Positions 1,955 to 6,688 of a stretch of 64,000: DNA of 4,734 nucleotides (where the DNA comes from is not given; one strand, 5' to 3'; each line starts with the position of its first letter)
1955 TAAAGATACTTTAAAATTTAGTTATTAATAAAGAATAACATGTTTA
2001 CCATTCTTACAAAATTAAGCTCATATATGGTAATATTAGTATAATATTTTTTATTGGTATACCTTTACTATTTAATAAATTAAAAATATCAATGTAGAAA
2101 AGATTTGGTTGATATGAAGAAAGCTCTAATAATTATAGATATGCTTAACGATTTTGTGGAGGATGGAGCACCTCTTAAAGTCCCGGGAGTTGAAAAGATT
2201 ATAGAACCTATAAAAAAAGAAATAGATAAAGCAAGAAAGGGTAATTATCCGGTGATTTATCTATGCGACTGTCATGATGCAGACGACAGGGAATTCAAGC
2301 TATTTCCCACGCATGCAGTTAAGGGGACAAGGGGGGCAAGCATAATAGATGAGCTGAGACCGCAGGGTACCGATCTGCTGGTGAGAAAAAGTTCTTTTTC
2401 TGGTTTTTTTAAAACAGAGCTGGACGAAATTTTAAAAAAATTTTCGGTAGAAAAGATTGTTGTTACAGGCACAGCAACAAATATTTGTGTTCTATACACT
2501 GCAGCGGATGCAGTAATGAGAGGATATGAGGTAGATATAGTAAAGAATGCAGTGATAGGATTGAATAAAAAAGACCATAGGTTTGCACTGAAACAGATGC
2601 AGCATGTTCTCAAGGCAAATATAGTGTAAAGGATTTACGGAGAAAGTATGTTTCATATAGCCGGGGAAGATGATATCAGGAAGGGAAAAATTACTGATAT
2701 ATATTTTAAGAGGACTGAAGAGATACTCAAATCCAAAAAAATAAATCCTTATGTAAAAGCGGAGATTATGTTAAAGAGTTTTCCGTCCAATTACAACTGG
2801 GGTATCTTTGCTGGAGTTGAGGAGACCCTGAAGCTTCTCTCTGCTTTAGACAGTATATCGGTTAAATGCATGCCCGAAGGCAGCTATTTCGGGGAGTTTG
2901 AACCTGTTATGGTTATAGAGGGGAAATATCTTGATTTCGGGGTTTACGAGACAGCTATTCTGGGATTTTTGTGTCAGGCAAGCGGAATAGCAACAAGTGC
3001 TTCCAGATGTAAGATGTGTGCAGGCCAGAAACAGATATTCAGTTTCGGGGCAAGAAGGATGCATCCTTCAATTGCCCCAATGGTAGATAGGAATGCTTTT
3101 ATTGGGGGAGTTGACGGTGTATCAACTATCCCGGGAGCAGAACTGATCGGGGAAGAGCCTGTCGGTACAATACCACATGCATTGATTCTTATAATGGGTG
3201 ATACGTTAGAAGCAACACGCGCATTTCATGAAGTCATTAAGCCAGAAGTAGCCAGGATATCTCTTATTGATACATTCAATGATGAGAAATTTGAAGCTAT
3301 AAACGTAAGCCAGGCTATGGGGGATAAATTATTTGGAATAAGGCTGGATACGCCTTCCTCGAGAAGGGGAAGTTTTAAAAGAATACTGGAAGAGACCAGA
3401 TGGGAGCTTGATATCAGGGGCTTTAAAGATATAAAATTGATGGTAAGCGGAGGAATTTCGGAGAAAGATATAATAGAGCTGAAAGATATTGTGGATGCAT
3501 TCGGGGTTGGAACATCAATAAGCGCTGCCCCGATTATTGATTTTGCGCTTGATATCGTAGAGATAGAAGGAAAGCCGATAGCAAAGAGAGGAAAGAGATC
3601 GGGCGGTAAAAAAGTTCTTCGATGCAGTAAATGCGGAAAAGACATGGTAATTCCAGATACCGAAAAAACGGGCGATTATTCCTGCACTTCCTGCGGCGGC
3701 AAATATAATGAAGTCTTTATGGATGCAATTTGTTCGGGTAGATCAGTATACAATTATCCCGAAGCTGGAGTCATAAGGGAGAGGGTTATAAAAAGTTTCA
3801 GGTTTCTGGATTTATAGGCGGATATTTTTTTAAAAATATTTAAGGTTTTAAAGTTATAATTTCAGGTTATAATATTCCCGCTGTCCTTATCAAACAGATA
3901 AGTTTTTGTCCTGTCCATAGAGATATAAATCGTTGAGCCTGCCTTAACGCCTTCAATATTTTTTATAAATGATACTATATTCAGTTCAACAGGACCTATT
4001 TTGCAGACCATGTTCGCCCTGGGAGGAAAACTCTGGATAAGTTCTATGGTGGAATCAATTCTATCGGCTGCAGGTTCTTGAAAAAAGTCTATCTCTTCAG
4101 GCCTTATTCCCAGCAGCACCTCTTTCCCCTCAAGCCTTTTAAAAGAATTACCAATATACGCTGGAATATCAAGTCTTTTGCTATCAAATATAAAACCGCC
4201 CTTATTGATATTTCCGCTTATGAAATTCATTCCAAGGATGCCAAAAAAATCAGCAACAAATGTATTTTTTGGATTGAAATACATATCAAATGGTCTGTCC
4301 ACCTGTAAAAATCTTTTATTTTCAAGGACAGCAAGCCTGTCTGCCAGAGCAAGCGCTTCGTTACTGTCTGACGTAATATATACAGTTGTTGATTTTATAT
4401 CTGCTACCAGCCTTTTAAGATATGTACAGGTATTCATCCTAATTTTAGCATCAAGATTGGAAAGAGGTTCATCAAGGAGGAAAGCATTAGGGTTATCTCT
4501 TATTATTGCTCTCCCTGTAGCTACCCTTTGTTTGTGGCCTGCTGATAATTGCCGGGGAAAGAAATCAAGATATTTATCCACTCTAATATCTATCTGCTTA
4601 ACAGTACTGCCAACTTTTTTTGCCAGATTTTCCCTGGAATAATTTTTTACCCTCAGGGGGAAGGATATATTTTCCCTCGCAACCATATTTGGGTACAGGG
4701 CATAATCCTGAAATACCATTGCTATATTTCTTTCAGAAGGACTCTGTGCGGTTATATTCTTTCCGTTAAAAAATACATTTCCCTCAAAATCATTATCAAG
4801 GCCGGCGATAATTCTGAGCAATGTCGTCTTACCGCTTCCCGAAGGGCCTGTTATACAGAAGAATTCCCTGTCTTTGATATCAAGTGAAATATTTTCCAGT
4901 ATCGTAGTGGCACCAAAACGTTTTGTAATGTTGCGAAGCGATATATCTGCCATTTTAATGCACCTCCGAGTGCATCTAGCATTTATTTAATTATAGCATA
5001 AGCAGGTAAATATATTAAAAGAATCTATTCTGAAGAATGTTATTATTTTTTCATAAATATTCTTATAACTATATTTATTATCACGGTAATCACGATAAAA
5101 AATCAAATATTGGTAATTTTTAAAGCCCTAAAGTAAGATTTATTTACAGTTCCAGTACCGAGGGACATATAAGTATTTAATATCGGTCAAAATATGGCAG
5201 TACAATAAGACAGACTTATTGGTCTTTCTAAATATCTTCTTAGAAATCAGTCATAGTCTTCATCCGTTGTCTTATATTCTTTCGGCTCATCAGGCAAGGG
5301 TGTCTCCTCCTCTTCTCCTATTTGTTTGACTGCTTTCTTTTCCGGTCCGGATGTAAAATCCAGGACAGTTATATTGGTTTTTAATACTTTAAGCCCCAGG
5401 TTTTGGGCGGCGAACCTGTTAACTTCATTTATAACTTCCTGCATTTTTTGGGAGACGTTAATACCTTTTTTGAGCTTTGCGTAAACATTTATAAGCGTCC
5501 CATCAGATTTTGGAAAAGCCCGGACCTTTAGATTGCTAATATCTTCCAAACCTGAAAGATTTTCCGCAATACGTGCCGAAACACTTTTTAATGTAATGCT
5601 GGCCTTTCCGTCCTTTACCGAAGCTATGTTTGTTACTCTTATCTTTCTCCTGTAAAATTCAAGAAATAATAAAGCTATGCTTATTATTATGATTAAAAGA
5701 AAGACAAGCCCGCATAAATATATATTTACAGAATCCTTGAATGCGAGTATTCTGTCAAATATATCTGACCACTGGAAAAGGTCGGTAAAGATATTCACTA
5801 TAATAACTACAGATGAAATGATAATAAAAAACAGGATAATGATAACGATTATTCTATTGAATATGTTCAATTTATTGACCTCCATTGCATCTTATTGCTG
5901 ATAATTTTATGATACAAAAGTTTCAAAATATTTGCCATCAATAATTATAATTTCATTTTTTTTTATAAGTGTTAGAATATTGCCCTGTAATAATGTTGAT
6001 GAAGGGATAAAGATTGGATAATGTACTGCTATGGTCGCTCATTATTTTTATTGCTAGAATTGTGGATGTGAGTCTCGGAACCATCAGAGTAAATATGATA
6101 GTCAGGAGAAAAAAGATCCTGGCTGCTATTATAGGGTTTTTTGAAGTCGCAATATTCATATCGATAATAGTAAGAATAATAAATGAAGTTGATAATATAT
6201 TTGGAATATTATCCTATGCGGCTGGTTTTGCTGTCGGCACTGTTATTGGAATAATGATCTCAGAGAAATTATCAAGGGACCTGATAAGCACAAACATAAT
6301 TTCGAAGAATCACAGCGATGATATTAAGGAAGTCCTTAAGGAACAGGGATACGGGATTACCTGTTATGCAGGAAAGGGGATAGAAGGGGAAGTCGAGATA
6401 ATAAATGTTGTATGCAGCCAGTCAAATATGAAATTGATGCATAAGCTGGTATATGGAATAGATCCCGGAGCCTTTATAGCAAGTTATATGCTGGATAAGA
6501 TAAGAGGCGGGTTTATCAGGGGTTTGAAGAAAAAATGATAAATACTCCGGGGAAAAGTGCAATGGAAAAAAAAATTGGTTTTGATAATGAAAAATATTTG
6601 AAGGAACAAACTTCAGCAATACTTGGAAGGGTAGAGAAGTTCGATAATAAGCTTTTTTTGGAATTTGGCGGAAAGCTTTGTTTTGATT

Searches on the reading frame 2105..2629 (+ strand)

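Call 49: search_protein_families(library=pfam, proteins=[window:2105-2629:+], max_evalue=0.00001)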
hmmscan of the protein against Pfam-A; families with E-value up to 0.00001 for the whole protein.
window:2105-2629:+ (174 aa): 1 family
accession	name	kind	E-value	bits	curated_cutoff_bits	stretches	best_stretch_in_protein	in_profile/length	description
PF00857.26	Isochorismatase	-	1e-44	153.1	27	1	7-167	2-165/175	Isochorismatase domain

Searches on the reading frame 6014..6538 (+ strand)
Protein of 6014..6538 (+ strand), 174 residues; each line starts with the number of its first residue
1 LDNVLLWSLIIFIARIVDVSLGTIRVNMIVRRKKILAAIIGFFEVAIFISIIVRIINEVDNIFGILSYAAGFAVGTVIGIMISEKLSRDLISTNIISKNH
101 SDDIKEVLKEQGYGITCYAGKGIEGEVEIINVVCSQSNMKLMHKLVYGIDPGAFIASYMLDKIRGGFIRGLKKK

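Call 49: search_protein_families(library=pfam, proteins=[window:6014-6538:+], max_evalue=0.00001)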
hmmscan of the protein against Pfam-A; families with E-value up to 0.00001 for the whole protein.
window:6014-6538:+ (174 aa): 2 families
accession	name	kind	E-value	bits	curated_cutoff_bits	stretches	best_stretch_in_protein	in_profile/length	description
PF18955.5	DUF5698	-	1.4e-16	61.1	27.5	1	23-80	1-58/58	Domain of unknown function (DUF5698)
PF10035.14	DUF2179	-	4.6e-08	33.2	22.8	1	113-165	1-55/55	Uncharacterized protein conserved in bacteria (DUF2179)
